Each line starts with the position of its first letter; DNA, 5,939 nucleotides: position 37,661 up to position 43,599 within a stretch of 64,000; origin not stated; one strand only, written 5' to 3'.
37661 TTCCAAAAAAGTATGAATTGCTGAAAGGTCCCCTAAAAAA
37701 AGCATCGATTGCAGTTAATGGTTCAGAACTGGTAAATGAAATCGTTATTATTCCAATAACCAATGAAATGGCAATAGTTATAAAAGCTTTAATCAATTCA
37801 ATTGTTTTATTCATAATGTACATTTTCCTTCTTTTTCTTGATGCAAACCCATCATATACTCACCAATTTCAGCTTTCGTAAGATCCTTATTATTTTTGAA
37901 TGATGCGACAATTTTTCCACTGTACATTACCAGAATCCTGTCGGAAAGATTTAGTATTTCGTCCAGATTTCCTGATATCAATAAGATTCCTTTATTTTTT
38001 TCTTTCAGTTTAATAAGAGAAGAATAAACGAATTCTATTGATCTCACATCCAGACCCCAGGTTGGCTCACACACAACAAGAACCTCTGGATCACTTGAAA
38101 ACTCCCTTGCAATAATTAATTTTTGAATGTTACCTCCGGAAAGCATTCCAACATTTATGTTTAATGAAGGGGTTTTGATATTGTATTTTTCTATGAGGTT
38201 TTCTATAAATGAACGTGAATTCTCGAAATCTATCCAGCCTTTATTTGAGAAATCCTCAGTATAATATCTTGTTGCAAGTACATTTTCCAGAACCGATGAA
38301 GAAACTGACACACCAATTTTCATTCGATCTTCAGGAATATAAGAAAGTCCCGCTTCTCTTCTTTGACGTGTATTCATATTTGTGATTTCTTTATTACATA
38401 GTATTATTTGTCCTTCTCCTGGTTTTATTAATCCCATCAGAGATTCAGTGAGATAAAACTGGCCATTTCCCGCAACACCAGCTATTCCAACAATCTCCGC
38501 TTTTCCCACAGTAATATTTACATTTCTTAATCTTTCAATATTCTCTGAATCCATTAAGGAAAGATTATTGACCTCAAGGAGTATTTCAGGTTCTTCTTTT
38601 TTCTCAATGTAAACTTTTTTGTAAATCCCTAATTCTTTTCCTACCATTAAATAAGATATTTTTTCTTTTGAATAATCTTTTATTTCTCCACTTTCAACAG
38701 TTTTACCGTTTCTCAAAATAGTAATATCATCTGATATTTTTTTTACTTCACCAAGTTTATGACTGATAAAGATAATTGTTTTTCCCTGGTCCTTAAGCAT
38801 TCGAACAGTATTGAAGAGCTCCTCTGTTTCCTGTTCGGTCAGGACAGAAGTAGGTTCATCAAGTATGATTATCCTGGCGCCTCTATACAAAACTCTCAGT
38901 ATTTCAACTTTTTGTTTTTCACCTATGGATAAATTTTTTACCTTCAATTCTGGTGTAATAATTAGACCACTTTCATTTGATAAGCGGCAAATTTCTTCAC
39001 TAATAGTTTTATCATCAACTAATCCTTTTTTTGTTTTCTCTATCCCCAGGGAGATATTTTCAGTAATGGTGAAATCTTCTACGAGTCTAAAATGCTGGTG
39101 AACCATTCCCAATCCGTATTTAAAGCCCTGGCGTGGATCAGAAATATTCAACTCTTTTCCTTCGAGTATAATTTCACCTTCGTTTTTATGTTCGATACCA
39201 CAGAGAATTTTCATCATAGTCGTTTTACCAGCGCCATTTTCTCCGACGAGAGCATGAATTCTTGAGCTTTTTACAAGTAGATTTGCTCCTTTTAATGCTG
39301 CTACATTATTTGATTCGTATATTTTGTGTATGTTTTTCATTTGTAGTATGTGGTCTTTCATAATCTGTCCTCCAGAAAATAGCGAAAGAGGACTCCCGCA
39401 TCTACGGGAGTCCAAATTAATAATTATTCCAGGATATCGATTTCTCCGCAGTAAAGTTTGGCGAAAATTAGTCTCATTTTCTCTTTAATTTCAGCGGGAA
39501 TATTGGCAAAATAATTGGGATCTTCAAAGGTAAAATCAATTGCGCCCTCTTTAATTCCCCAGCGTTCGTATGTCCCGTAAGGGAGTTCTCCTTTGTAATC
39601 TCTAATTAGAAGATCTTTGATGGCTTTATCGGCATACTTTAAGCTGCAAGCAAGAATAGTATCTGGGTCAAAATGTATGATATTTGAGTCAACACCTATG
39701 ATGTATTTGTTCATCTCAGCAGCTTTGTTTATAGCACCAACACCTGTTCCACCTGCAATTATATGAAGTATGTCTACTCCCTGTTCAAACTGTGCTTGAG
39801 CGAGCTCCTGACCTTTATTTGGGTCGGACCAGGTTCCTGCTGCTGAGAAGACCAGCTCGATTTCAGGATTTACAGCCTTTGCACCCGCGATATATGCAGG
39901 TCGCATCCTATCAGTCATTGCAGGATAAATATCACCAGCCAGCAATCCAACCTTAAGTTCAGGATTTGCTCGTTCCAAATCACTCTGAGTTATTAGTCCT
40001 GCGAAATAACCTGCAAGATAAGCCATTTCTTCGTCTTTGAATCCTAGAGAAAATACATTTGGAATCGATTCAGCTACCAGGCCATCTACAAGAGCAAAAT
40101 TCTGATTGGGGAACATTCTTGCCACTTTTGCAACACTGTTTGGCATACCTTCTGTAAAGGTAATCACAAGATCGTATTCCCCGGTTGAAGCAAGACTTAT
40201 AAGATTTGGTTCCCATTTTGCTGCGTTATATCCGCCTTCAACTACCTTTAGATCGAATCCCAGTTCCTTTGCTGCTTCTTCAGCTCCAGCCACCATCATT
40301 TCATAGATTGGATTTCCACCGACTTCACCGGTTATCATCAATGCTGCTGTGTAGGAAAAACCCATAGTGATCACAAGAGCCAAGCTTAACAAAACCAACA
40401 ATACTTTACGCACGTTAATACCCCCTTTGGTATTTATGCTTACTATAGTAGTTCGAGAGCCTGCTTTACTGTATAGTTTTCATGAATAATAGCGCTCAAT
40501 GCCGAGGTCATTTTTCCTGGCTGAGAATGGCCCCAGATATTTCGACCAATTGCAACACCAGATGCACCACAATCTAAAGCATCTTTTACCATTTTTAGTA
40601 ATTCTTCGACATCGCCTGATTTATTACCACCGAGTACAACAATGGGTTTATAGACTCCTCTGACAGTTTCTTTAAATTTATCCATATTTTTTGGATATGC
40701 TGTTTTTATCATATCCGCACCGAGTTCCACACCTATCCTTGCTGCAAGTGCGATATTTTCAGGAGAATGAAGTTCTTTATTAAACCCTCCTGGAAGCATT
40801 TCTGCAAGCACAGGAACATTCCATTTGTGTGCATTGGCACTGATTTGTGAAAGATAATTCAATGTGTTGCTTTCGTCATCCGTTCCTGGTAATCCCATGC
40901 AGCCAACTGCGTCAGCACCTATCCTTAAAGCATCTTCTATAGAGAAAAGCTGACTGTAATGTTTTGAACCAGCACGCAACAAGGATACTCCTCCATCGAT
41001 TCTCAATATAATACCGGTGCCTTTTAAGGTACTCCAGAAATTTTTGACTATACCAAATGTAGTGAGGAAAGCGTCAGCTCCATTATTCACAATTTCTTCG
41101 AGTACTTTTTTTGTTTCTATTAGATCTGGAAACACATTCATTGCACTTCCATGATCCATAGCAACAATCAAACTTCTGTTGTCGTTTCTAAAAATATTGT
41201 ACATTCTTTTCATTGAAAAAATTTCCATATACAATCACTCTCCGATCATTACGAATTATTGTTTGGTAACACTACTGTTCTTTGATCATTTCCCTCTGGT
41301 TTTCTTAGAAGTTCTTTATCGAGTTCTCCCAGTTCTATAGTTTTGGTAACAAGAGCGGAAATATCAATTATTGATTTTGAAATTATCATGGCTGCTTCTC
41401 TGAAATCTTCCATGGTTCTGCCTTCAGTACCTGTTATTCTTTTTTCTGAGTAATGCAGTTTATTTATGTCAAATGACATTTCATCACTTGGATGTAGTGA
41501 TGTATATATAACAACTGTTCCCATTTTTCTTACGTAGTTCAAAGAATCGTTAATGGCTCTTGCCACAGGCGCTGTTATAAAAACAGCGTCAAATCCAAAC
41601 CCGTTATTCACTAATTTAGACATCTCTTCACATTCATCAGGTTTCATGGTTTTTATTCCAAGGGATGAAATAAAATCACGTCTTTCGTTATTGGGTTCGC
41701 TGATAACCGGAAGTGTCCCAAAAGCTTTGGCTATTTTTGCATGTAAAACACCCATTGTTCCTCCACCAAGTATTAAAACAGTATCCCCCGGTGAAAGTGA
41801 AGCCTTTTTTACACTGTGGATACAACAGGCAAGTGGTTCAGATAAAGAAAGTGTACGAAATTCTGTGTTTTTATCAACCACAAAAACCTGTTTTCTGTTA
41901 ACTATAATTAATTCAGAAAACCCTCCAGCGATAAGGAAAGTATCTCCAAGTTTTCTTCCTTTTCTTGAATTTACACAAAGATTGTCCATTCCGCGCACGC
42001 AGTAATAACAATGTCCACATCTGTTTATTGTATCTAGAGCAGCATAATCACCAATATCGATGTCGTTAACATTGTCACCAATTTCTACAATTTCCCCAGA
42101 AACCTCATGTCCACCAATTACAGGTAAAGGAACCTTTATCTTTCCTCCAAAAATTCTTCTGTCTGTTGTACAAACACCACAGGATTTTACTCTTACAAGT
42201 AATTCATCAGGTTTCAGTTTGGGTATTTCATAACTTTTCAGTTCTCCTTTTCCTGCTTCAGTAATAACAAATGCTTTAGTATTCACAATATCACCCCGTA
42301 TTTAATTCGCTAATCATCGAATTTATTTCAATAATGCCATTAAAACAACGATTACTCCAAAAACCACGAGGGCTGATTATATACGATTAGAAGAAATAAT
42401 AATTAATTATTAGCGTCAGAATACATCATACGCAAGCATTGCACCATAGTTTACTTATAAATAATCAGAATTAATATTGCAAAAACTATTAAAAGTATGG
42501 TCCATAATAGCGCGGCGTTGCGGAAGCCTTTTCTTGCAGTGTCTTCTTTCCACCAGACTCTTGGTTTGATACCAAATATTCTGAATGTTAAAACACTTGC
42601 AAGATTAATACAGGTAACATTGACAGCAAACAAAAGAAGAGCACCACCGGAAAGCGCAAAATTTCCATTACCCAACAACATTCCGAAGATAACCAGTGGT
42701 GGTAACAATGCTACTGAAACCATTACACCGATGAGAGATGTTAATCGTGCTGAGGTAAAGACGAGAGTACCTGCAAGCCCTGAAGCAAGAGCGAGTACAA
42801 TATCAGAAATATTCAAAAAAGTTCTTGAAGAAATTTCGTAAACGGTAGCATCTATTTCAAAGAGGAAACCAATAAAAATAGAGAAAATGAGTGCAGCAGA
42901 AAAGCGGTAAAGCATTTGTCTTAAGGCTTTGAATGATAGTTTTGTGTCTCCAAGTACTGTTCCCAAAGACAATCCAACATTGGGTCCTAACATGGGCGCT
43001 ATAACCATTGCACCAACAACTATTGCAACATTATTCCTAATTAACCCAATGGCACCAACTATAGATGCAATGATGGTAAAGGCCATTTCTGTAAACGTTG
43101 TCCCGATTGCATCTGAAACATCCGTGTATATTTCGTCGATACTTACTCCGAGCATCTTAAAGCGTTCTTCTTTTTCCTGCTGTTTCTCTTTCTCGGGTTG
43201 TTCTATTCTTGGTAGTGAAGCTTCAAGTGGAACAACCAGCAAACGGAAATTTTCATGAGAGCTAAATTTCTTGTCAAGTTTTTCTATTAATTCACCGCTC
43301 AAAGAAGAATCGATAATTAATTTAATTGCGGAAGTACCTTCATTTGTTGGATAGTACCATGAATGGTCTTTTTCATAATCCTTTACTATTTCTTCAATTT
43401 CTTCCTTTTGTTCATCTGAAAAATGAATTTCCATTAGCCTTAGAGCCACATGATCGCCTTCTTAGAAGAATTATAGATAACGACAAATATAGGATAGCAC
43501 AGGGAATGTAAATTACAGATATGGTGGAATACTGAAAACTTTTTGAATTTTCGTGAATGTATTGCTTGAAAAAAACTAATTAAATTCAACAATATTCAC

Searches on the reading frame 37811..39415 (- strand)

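Call 75: search_protein_families(library=pfam, proteins=[window:37811-39415:-], max_evalue=0.00001)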
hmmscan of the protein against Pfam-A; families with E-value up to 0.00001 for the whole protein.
window:37811-39415:- (534 aa): 1 family
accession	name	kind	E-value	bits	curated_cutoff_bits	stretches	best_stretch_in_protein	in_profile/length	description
PF00005.33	ABC_tran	-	1.3e-45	155.8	25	2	41-190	1-137/137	ABC transporter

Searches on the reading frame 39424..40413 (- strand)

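Call 75: search_protein_families(library=pfam, proteins=[window:39424-40413:-], max_evalue=0.00001)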
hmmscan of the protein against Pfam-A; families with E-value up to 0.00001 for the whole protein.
window:39424-40413:- (329 aa): 2 families
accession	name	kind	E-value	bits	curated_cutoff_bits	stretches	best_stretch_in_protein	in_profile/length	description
PF02608.20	Bmp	-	2.7e-56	191.2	24.1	1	23-313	4-288/301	ABC transporter substrate-binding protein PnrA-like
PF13407.12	Peripla_BP_4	-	2.1e-06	27.9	35.1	1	31-243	7-218/258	Periplasmic binding protein domain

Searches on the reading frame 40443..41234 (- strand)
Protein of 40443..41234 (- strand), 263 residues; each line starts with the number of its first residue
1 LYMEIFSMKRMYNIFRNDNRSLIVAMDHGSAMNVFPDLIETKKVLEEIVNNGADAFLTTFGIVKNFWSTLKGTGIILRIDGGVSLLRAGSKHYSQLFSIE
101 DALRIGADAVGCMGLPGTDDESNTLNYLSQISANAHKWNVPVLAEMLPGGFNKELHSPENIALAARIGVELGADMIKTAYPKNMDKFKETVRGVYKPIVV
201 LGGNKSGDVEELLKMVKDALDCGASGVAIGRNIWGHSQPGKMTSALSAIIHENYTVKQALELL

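Call 75: search_protein_families(library=pfam, proteins=[window:40443-41234:-], max_evalue=0.00001)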
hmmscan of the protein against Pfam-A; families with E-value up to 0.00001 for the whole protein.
window:40443-41234:- (263 aa): 1 family
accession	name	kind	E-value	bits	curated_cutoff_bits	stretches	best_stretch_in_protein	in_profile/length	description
PF01791.15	DeoC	-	1.5e-37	129.9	23.8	1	22-235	2-228/229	DeoC/LacD family aldolase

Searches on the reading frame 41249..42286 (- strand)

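Call 75: search_protein_families(library=pfam, proteins=[window:41249-42286:-], max_evalue=0.00001)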
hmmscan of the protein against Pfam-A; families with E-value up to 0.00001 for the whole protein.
window:41249-42286:- (345 aa): 2 families
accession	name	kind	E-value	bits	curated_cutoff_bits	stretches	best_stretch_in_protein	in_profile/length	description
PF08240.17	ADH_N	-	1e-24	87.2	23.5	1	25-137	1-102/104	Alcohol dehydrogenase GroES-like domain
PF00107.32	ADH_zinc_N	-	6.5e-14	52.4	31.8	1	179-301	3-126/129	Zinc-binding dehydrogenase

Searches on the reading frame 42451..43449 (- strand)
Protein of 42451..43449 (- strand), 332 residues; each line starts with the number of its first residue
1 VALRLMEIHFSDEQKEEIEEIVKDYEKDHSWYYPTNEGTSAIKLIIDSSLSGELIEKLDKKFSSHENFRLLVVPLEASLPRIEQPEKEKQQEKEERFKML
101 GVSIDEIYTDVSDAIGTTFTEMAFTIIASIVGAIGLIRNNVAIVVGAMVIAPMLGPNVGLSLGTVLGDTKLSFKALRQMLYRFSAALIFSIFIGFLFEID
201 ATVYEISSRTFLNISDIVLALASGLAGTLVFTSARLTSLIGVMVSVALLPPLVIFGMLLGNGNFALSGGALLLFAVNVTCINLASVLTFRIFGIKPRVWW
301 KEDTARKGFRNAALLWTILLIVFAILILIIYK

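Call 76: search_protein_families(library=pfam, proteins=[window:42451-43449:-], max_evalue=0.00001)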
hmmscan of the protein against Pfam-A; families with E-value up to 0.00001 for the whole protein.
window:42451-43449:- (332 aa): 1 family
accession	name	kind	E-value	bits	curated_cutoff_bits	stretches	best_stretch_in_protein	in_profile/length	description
PF04087.19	DUF389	-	2.2e-36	125.4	23.9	1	148-283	1-137/137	Domain of unknown function (DUF389)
